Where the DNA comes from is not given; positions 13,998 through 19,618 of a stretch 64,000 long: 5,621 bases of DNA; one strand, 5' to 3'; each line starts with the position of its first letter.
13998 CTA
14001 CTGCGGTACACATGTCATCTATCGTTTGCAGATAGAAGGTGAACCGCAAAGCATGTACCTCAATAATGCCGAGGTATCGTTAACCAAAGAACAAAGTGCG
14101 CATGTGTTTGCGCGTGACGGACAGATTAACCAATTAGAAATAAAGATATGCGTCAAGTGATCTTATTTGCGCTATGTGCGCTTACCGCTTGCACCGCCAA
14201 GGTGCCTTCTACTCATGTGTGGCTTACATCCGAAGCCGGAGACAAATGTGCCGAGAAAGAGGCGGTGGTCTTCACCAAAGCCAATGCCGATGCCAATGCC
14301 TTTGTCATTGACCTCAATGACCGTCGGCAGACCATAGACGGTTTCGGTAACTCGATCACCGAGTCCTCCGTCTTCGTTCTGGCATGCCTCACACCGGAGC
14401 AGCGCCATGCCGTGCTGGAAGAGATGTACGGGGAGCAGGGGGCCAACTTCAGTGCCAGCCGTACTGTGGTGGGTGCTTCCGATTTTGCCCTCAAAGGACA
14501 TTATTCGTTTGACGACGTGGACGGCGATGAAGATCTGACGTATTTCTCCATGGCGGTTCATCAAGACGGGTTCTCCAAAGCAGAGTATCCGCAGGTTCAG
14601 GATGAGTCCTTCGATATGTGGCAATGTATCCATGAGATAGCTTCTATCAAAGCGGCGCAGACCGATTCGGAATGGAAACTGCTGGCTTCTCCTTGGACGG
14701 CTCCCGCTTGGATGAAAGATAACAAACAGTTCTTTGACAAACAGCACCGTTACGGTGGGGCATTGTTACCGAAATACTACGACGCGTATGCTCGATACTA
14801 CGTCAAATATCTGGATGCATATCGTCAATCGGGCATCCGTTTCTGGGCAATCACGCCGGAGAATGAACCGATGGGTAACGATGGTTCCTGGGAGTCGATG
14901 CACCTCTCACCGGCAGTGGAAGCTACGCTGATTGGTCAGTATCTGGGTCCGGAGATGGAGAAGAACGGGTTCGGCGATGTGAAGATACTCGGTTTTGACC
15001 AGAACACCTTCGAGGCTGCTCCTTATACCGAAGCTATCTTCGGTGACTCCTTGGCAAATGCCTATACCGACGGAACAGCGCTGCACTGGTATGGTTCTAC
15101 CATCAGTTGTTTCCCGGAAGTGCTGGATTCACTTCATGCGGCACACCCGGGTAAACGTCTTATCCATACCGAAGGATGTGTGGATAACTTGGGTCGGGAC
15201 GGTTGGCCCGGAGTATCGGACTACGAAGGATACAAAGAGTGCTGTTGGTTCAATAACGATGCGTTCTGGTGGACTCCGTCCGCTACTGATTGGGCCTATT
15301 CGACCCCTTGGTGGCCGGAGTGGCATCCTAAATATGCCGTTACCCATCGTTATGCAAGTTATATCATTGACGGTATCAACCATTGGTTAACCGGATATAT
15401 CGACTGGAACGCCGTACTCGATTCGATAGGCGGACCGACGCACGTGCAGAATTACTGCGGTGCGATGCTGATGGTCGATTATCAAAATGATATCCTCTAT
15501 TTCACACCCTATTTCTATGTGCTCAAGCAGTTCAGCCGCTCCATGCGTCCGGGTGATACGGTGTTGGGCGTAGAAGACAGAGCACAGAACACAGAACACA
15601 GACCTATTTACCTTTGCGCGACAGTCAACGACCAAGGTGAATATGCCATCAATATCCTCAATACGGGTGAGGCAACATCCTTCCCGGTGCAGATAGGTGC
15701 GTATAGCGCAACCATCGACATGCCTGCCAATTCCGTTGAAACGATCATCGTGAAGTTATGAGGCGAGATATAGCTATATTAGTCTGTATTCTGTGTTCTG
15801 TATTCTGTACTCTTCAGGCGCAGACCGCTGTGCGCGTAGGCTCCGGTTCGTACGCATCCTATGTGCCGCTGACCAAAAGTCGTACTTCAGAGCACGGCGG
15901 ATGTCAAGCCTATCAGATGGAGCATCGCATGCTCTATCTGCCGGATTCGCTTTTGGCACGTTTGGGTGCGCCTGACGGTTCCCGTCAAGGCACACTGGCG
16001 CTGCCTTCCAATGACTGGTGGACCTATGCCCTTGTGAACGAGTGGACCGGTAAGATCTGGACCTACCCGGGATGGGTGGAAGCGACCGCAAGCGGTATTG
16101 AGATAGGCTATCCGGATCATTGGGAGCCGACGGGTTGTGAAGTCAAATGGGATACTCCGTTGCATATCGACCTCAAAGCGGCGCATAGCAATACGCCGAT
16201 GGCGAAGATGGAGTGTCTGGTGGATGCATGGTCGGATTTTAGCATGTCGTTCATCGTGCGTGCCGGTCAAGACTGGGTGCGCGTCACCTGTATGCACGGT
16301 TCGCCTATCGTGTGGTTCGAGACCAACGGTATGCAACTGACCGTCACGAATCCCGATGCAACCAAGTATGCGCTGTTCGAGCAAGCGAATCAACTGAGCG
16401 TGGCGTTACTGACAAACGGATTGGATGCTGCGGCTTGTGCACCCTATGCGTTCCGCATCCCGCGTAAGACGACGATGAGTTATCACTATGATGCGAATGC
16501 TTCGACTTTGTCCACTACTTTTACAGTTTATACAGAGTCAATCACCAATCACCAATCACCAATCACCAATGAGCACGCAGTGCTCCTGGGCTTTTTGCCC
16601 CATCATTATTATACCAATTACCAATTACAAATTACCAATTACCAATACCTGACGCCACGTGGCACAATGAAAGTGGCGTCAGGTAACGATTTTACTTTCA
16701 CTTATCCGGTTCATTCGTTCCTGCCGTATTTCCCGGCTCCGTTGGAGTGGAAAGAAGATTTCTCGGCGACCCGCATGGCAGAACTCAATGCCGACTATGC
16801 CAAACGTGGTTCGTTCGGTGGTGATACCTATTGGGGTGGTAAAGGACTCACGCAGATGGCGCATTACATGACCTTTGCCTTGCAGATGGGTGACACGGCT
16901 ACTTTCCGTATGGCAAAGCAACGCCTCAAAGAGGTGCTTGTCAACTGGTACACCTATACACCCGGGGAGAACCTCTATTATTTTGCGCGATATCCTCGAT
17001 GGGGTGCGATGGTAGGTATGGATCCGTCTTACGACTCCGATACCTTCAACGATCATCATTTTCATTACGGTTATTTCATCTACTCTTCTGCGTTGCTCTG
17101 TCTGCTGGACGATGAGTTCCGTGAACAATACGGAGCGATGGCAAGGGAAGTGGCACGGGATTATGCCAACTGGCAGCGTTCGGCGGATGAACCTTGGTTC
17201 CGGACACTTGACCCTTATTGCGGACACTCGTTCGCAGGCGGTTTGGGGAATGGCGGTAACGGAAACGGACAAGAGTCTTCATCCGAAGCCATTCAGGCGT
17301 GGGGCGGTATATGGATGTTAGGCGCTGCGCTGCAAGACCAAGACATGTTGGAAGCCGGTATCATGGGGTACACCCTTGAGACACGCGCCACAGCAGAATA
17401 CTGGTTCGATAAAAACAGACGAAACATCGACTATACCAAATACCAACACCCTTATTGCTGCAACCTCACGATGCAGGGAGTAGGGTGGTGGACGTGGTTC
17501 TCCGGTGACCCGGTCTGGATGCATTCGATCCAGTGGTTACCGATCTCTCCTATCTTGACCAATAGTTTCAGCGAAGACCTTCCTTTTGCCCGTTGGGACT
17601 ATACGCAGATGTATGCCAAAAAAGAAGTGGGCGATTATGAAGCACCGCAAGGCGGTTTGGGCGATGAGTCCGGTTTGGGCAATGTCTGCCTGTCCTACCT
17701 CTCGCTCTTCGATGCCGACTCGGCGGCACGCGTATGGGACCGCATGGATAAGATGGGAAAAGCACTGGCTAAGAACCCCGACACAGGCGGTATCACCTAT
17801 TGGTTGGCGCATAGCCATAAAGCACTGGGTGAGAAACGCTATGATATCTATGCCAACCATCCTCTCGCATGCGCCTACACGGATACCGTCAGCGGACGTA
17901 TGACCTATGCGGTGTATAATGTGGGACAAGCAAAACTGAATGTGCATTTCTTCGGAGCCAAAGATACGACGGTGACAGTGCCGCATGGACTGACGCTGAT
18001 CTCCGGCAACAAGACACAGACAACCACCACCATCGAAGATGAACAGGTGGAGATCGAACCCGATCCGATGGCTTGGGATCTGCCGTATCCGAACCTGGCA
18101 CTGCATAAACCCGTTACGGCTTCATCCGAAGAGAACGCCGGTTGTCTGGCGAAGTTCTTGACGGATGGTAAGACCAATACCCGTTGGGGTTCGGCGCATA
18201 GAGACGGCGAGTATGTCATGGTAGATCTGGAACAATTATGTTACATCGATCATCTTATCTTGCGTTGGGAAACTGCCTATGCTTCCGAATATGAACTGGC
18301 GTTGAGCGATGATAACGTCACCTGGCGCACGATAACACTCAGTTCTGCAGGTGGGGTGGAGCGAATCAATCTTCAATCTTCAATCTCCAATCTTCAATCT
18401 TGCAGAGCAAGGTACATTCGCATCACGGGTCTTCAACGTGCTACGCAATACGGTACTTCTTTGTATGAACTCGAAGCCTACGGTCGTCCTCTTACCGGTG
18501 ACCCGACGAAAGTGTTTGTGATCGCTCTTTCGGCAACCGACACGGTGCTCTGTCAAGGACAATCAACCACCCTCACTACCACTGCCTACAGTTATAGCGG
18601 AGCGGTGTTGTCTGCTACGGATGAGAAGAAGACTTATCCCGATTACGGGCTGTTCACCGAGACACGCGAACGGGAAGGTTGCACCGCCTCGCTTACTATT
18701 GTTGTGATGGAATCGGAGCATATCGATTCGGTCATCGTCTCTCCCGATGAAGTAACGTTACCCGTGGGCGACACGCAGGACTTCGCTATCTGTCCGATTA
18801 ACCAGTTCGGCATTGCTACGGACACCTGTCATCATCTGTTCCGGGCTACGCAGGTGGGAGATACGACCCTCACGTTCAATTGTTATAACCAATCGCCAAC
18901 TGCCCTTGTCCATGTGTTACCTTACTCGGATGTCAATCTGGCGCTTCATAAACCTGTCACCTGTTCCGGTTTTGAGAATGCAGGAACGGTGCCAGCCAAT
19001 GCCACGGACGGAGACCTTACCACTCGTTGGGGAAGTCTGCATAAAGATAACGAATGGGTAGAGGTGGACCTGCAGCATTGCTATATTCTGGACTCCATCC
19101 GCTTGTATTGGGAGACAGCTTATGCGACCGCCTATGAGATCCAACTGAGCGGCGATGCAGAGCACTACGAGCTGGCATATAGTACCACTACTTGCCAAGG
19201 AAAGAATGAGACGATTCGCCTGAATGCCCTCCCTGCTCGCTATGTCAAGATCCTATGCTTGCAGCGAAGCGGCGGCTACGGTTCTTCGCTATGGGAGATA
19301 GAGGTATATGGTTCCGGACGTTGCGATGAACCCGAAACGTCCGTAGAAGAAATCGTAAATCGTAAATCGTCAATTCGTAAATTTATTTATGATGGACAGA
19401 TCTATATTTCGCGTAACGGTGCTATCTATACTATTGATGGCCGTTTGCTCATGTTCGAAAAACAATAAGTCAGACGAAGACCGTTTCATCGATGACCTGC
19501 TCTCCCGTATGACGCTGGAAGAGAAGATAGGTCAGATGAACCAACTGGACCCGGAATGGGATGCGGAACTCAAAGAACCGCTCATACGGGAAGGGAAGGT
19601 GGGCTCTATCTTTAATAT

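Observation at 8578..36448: Family of more than 20 dispersed 7-nt periodic tandem tracts, in frame inside conserved enzymes, inside signal peptides and next to tRNAs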

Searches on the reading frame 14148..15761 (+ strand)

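Call 6: search_protein_families(library=pfam, proteins=[window:14148-15761:+])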
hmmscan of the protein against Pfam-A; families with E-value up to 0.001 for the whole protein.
window:14148-15761:+ (537 aa): 2 families
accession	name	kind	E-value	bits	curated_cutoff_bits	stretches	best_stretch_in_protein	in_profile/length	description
PF02055.22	Glyco_hydro_30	-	2.4e-49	168.6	23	2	63-347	1-266/348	Glycosyl hydrolase family 30 TIM-barrel domain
PF14587.12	Glyco_hydr_30_2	-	5.9e-06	26.3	27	1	52-274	4-217/364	O-Glycosyl hydrolase family 30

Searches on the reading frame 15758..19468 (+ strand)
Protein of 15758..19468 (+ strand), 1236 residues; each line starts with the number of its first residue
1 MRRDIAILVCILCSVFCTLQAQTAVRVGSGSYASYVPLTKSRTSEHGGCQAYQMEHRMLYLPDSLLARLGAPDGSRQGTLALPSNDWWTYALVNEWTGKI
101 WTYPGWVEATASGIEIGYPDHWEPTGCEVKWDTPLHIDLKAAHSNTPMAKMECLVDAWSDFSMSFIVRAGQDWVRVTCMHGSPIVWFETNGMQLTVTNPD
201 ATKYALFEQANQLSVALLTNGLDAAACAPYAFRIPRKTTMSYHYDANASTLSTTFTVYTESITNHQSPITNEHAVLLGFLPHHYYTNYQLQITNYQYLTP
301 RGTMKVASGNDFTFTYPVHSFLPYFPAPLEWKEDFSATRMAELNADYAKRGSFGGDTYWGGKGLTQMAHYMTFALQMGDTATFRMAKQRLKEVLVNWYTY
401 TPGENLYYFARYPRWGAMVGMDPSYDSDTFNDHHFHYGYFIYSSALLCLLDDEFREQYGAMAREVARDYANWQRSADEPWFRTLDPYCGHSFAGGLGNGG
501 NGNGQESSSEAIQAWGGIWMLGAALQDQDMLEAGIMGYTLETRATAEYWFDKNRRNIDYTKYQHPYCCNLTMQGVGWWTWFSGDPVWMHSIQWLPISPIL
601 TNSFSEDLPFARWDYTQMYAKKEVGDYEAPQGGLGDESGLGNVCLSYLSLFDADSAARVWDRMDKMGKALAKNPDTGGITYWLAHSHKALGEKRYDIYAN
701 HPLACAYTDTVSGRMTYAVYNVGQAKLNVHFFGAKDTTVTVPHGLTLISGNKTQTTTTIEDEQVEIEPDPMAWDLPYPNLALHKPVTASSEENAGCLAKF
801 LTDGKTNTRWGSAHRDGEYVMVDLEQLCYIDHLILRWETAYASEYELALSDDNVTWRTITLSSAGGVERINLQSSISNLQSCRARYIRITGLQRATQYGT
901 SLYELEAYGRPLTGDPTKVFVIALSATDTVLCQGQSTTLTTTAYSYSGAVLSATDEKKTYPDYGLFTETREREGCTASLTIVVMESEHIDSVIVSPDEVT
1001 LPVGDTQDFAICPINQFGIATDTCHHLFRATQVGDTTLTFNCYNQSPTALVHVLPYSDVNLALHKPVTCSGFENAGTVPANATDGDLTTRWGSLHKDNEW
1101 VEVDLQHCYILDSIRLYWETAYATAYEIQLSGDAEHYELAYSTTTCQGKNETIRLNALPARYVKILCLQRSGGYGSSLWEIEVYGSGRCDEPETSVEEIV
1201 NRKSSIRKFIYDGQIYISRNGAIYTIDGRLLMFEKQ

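Call 6: search_protein_families(library=pfam, proteins=[window:15758-19468:+])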
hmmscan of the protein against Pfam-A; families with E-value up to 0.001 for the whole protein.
window:15758-19468:+ (1236 aa): 3 families
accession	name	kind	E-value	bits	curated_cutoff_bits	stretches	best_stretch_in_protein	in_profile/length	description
PF17652.7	Glyco_hydro81C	-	2.8e-42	145.7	25.6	1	338-621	13-300/349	Glycosyl hydrolase family 81 C-terminal domain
PF00754.31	F5_F8_type_C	-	4.3e-37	127.5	28.2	2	1067-1179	2-124/127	F5/8 type C domain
PF22633.2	F5_F8_type_C_2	-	2.6e-31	108.5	27.8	2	1081-1165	1-91/91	NedA-like, galactose-binding domain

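Call 9: find_related_loci(query=window:15758-19468:+, collection=genome_contigs, flank=10000)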
Query window:15758-19468:+ (1236 aa) in genome_contigs; peptide patterns used: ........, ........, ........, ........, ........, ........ (x = any residue, [..] = any of these).
577 stretches matched a pattern; 566 encode a relative of the query (tblastn E <= 1e-3); the best 80 are kept; 80 distinct loci.
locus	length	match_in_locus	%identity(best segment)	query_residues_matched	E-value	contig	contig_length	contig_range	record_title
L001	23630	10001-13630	74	21-1236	0e+0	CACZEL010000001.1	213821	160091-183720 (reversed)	MAG: uncultured Bacteroidales bacterium isolate RUG12549 genome assembly, contig: RUG12549_asm_1, whole genome shotgun s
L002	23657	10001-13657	72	3-1232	0e+0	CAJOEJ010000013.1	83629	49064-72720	Paludibacteraceae bacterium isolate Red_deer_2_mag_82 genome assembly, contig: scaffold_223, whole genome shotgun sequen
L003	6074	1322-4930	72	6-1232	0e+0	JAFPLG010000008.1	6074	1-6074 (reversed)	MAG: Paludibacteraceae bacterium isolate RGIG1246 Dairy_cattle_Rumen-3__c45260, whole genome shotgun sequence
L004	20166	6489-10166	72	8-1236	0e+0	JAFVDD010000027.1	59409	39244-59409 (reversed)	MAG: Paludibacteraceae bacterium isolate RGIG5062 Roe_deer_Rumen.Co__c501039, whole genome shotgun sequence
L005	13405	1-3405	74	85-1232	0e+0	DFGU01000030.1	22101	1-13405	MAG TPA_asm: Bacteroidales bacterium UBA3742 UBA3742_contig_14517, whole genome shotgun sequence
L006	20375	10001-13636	71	21-1236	0e+0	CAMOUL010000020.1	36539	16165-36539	MAG: uncultured Bacteroidales bacterium isolate SRR873603_bin.57_metaWRAP_v1.3_MAG genome assembly, contig: NODE_2288_le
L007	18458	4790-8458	70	1-1230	0e+0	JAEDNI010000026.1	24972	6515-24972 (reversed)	MAG: Paludibacteraceae bacterium isolate MAG288 NODE_1342_length_24972_cov_10.817313, whole genome shotgun sequence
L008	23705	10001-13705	70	1-1236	0e+0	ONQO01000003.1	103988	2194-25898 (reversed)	uncultured Bacteroidales bacterium isolate RUG552 genome assembly, contig: scaffold_173, whole genome shotgun sequence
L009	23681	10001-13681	70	1-1230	0e+0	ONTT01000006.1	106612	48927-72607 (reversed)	uncultured Bacteroidales bacterium isolate RUG631 genome assembly, contig: scaffold_144, whole genome shotgun sequence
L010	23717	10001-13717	70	1-1236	0e+0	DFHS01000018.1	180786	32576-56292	MAG TPA_asm: Bacteroidales bacterium UBA3717 UBA3717_contig_5768, whole genome shotgun sequence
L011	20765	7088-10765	70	19-1233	0e+0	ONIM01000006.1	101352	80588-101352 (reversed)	uncultured Bacteroidales bacterium isolate RUG337 genome assembly, contig: scaffold_157, whole genome shotgun sequence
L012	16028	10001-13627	71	19-1228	0e+0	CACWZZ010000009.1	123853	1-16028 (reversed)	MAG: uncultured Bacteroidales bacterium isolate RUG11067 genome assembly, contig: RUG11067_asm_9, whole genome shotgun s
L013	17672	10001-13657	69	14-1236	0e+0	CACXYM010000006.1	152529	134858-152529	MAG: uncultured Bacteroidales bacterium isolate RUG11711 genome assembly, contig: RUG11711_asm_6, whole genome shotgun s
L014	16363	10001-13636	68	6-1236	0e+0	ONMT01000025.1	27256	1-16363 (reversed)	uncultured Bacteroidales bacterium isolate RUG437 genome assembly, contig: scaffold_1182, whole genome shotgun sequence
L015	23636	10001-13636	70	19-1236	0e+0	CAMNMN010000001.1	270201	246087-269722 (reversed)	MAG: uncultured Bacteroidales bacterium isolate SRR873597_bin.130_metaWRAP_v1.3_MAG genome assembly, contig: NODE.28_len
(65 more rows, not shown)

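Call 34: find_homologous_proteins(query=window:15758-19468:+, max_evalue=1e-100)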
Query window:15758-19468:+ (1236 aa): 729 proteins with E <= 1e-100 among 8000 candidates; the best 120 are listed.
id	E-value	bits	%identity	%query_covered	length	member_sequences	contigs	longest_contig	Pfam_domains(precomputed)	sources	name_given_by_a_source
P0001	0.0e+0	2780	94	100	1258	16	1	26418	PF00754.32,PF17652.8,PF22633.4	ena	-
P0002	0.0e+0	2317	82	96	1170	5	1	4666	PF00754.32,PF17652.8,PF22633.4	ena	-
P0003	0.0e+0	2315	78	99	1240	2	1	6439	PF00754.32,PF17652.8,PF22633.4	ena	-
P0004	0.0e+0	2303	78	100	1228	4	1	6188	PF00754.32,PF17652.8,PF22633.4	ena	-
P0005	0.0e+0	2298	78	100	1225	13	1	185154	PF00754.32,PF17652.8,PF22633.4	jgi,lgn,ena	-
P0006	0.0e+0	2269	78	100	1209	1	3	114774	PF00754.32,PF17652.8,PF22633.4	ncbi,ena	-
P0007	0.0e+0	2256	78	99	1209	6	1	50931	PF00754.32,PF17652.8,PF22633.4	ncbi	-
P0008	0.0e+0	2253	77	100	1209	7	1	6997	PF00754.32,PF17652.8,PF22633.4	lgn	-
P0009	0.0e+0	2222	76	100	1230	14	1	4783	PF00754.32,PF17652.8,PF22633.4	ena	-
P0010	0.0e+0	2208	75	100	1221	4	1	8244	PF00754.32,PF17652.8,PF22633.4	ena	-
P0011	0.0e+0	2186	74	99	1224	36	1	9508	PF00754.32,PF17652.8,PF22633.4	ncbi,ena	-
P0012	0.0e+0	2173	73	100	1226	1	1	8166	PF00754.32,PF17652.8,PF22633.4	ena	-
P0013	0.0e+0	2169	74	100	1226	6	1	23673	PF00754.32,PF17652.8,PF22633.4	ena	-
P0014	0.0e+0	2145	73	100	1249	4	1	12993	PF00754.32,PF17652.8,PF22633.4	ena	-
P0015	0.0e+0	2139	73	99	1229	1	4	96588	PF00754.32,PF17652.8,PF22633.4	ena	-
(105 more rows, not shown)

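Call 35: list_cluster_members(proteins=[P0001])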
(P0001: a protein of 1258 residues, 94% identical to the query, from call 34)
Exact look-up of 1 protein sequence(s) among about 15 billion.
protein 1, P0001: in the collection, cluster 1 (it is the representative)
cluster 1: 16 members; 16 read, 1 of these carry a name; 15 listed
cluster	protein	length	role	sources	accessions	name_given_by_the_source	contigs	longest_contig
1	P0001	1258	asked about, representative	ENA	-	-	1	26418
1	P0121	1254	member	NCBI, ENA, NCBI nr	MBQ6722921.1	MAG: discoidin domain-containing protein [Paludibacteraceae bacterium] | discoidin domain-containing protein [Paludibacteraceae bacterium]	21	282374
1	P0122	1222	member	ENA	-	-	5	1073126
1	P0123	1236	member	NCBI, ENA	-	-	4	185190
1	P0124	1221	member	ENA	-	-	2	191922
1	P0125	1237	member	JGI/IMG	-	-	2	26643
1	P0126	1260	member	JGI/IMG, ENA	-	-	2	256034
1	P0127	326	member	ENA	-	-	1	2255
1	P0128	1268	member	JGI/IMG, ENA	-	-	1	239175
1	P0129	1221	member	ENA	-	-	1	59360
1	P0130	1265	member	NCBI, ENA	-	-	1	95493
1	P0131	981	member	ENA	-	-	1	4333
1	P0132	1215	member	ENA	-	-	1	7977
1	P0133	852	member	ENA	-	-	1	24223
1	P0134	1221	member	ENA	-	-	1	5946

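Call 38: find_encoding_contigs(protein=P0128, flank=10000, max_places=2)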
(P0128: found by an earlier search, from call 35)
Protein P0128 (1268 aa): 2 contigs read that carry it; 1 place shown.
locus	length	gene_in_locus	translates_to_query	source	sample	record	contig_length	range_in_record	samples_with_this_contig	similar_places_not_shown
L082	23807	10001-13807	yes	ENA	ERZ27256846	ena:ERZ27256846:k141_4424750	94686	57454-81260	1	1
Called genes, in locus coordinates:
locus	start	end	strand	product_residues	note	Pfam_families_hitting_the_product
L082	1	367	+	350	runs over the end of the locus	PF03935:SKN1_KRE6_Sbg1 (faint), PF26113:GH16_XgeA, PF00722:Glyco_hydro_16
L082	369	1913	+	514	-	PF11790:Glyco_hydro_cc, PF03422:CBM_6 (weak), PF18099:CBM_35_2 (weak)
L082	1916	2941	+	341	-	PF03935:SKN1_KRE6_Sbg1 (weak), PF00722:Glyco_hydro_16, PF26113:GH16_XgeA (weak)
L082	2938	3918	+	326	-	PF00722:Glyco_hydro_16 (faint), PF03935:SKN1_KRE6_Sbg1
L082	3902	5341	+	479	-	PF07690:MFS_1, PF13347:MFS_2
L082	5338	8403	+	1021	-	-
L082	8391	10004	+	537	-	PF14587:Glyco_hydr_30_2 (faint), PF02055:Glyco_hydro_30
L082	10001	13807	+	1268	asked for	PF17652:Glyco_hydro81C, PF00754:F5_F8_type_C, PF22633:F5_F8_type_C_2, PF00754:F5_F8_type_C, PF22633:F5_F8_type_C_2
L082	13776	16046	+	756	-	PF00933:Glyco_hydro_3, PF01915:Glyco_hydro_3_C, PF14310:Fn3-like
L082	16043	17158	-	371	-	PF16149:DUF4857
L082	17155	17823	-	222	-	-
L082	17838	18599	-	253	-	PF00005:ABC_tran, PF13304:AAA_21 (weak)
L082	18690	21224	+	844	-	PF07715:Plug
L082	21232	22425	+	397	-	PF16215:DUF4876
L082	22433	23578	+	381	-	PF21012:DUF6850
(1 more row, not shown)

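Call 39: find_encoding_contigs(protein=P0122, flank=10000, max_places=2)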
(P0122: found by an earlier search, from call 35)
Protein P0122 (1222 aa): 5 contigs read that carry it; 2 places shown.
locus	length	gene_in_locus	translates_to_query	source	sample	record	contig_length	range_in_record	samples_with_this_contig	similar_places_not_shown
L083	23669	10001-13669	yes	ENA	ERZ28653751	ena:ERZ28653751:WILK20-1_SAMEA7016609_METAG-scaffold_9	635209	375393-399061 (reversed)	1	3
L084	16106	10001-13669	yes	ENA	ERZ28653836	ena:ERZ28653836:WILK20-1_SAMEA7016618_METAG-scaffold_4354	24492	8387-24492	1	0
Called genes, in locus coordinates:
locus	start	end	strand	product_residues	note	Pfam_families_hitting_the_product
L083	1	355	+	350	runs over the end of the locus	PF03935:SKN1_KRE6_Sbg1 (faint), PF26113:GH16_XgeA, PF00722:Glyco_hydro_16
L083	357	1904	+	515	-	PF11790:Glyco_hydro_cc, PF03422:CBM_6 (weak), PF18099:CBM_35_2 (faint)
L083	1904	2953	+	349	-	PF03935:SKN1_KRE6_Sbg1 (weak), PF00722:Glyco_hydro_16, PF26113:GH16_XgeA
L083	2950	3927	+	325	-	PF00722:Glyco_hydro_16 (faint), PF03935:SKN1_KRE6_Sbg1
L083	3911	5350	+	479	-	PF07690:MFS_1, PF13347:MFS_2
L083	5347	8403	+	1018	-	-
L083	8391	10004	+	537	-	PF02055:Glyco_hydro_30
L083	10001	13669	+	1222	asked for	PF17652:Glyco_hydro81C, PF00754:F5_F8_type_C, PF22633:F5_F8_type_C_2, PF00754:F5_F8_type_C, PF22633:F5_F8_type_C_2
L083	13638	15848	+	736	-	PF00933:Glyco_hydro_3, PF01915:Glyco_hydro_3_C, PF14310:Fn3-like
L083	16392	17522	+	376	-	-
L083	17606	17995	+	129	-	PF01475:FUR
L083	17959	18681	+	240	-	PF04298:Zn_peptidase_2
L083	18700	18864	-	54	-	-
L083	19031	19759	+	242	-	PF19570:DUF6088 (weak)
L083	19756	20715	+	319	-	PF08843:AbiEii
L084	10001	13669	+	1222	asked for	PF17652:Glyco_hydro81C, PF00754:F5_F8_type_C, PF22633:F5_F8_type_C_2, PF00754:F5_F8_type_C, PF22633:F5_F8_type_C_2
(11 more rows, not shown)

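Call 40: find_encoding_contigs(protein=P0121, flank=10000, max_places=2)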
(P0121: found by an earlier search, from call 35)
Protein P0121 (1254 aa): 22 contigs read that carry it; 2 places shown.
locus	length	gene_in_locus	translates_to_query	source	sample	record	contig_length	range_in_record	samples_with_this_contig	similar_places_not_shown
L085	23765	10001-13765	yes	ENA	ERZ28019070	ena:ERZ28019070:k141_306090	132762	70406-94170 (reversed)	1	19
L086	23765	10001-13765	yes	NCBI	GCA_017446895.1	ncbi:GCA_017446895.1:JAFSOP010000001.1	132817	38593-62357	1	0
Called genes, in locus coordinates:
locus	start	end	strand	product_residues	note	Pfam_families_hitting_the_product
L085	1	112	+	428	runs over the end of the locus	PF26182:Ig_NUP210_5th (faint), PF22359:Big-like (faint), PF02368:Big_2, PF03935:SKN1_KRE6_Sbg1, PF26918:Ig_Eae, PF00722:Glyco_hydro_16, PF26113:GH16_XgeA, PF03935:SKN1_KRE6_Sbg1 (weak)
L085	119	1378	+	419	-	PF11790:Glyco_hydro_cc, PF03422:CBM_6, PF18099:CBM_35_2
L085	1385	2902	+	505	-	PF03935:SKN1_KRE6_Sbg1 (weak), PF00722:Glyco_hydro_16, PF26113:GH16_XgeA (weak)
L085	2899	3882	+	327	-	PF00722:Glyco_hydro_16 (faint), PF03935:SKN1_KRE6_Sbg1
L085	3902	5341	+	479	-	PF07690:MFS_1, PF13347:MFS_2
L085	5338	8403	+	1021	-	-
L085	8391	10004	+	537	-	PF14587:Glyco_hydr_30_2 (faint), PF02055:Glyco_hydro_30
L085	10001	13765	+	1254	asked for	PF17652:Glyco_hydro81C, PF00754:F5_F8_type_C, PF22633:F5_F8_type_C_2, PF00754:F5_F8_type_C, PF22633:F5_F8_type_C_2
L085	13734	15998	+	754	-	PF00933:Glyco_hydro_3, PF01915:Glyco_hydro_3_C, PF14310:Fn3-like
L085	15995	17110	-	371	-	PF16149:DUF4857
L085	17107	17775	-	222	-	-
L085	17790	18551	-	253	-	PF00005:ABC_tran, PF13304:AAA_21 (weak)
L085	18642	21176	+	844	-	PF07715:Plug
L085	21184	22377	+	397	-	PF16215:DUF4876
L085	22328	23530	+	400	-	PF21012:DUF6850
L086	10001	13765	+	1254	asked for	PF17652:Glyco_hydro81C, PF00754:F5_F8_type_C, PF22633:F5_F8_type_C_2, PF00754:F5_F8_type_C, PF22633:F5_F8_type_C_2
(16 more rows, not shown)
